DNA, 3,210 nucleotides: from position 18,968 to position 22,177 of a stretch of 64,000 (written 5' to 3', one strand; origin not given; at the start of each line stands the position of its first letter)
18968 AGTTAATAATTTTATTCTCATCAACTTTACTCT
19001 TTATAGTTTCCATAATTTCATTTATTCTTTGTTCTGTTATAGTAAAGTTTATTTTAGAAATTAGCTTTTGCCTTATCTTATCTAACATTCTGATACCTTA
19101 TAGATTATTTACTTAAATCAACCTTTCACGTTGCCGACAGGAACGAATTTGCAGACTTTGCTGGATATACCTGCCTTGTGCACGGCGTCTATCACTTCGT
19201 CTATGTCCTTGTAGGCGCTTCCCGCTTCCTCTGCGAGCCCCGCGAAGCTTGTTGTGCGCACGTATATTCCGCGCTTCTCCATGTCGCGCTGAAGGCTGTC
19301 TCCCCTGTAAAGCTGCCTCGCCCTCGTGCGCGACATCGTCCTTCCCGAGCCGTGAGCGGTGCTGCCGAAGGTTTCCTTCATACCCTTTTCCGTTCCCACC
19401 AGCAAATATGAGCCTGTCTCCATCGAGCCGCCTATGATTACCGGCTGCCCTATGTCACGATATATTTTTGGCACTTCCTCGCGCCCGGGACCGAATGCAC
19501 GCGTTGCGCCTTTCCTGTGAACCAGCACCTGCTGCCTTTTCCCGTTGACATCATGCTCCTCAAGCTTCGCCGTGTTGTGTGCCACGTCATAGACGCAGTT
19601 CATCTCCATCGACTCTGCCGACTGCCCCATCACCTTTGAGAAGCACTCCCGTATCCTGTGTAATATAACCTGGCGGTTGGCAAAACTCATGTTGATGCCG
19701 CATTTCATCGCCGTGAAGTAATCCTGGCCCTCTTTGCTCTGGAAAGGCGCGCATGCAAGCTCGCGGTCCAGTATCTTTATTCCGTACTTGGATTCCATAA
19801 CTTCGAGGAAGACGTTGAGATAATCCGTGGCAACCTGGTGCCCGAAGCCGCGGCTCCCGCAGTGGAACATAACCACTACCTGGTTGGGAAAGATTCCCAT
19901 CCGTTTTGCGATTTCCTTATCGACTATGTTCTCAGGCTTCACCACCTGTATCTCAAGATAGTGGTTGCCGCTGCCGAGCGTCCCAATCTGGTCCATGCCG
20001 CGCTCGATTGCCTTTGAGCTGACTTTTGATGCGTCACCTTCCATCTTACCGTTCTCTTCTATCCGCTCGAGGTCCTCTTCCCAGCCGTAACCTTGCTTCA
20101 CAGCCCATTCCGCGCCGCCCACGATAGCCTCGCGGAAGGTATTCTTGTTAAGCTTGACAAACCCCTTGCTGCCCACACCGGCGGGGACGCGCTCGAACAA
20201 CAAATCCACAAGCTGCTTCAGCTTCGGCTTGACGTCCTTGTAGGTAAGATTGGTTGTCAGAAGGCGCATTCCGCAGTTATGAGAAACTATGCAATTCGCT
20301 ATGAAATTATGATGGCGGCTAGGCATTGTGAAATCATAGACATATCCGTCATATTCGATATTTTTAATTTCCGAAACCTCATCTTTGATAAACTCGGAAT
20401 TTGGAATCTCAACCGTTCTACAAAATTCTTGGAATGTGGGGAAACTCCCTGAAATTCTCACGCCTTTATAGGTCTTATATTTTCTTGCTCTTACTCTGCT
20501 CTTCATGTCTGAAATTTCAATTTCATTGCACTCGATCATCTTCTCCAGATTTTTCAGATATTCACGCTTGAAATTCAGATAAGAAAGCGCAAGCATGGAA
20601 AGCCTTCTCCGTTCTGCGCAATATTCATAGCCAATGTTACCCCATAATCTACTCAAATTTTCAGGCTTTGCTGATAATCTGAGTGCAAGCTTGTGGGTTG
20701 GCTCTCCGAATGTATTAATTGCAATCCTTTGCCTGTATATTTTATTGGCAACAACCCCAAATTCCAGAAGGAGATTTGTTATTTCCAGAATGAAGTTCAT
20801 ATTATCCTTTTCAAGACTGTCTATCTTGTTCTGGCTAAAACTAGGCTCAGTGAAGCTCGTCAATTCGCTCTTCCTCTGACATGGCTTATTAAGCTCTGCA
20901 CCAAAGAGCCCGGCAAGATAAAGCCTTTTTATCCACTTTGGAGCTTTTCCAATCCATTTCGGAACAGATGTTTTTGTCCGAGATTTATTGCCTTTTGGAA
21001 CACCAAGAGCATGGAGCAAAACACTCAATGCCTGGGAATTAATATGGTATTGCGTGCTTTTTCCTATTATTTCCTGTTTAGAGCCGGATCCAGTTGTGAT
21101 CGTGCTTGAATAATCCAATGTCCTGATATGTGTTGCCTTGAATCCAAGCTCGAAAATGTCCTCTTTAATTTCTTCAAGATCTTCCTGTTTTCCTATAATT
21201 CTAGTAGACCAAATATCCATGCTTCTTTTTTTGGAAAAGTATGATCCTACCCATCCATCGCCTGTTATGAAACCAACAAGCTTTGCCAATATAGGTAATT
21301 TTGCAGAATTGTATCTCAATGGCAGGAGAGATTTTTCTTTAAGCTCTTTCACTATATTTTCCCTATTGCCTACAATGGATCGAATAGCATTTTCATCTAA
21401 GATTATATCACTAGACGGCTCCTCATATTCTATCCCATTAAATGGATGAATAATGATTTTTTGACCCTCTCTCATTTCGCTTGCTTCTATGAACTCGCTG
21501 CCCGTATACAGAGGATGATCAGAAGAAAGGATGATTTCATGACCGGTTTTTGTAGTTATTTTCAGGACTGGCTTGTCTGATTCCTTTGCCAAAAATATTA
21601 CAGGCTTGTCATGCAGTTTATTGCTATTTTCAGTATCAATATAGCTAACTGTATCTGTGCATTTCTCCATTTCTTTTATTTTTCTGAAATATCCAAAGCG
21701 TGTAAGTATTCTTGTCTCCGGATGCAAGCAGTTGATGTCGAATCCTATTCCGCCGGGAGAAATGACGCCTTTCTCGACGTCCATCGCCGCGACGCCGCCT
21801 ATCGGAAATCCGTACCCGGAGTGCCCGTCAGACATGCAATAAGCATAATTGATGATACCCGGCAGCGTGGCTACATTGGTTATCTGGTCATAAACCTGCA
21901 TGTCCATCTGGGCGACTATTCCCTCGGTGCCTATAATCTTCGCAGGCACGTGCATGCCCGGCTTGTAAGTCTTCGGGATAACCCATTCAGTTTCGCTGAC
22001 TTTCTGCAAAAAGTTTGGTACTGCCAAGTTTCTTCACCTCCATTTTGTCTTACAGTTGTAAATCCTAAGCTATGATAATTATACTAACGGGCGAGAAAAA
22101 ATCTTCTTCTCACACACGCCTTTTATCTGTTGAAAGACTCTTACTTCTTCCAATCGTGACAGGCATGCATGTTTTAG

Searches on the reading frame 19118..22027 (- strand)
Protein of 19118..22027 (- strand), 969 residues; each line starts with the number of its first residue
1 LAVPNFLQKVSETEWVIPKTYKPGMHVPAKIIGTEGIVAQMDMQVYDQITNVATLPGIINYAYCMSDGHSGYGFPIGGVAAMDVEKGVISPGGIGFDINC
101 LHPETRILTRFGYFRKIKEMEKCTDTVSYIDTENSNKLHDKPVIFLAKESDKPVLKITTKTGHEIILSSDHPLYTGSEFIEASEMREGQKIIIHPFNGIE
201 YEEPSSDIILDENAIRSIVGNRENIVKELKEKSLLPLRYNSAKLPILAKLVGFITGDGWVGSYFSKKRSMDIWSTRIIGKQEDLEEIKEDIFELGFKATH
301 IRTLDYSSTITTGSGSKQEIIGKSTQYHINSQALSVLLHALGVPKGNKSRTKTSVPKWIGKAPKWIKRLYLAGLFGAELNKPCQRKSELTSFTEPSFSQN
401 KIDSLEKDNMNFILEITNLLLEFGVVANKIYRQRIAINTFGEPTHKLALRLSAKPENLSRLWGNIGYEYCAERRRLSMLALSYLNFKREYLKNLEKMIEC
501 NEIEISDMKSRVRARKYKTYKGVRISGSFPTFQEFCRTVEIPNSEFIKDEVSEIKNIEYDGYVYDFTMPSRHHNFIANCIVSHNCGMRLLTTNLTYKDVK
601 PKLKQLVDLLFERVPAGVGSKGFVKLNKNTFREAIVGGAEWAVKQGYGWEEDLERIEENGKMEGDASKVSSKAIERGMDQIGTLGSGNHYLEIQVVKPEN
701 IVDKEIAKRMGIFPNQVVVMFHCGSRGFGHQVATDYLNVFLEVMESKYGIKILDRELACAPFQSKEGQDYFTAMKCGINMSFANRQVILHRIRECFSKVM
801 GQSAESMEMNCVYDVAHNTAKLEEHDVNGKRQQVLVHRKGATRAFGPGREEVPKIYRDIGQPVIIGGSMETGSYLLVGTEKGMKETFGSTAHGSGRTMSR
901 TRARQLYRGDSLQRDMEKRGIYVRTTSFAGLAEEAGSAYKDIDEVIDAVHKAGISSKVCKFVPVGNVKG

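Call 24: search_protein_families(library=ncbifam, proteins=[window:19118-22027:-], max_evalue=1e-10)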
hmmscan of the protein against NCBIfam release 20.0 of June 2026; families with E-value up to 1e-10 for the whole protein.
window:19118-22027:- (969 aa): 7 families
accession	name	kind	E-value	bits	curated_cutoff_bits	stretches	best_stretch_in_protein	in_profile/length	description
NF038162.1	RtcB_rel_intein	exception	0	1121.7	1150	1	7-969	2-961/961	intein-containing RtcB family protein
NF052663.1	RtcB_rel_intein2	exception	9.2e-40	137.1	1050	1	547-947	273-606/626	intein-containing RctB family protein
NF007153.0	PRK09588.1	equivalog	1.2e-38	133.1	407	1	649-967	96-371/379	RNA ligase RtcB family protein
NF003158.0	PRK04132.1-3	equivalog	1.8e-32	111.5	1750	1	221-586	913-1257/1437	replication factor C small subunit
TIGR03073.1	release_rtcB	hypoth_equivalog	5.9e-28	97.9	271.8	1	671-960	108-353/356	RNA ligase RtcB family protein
TIGR01445.1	intein_Nterm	domain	4.7e-13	49.9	24.5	1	100-175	1-83/83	intein N-terminal splicing region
NF011418.0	PRK14845.1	equivalog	5.4e-13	47.6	756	0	544-587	438-477/1049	translation initiation factor IF-2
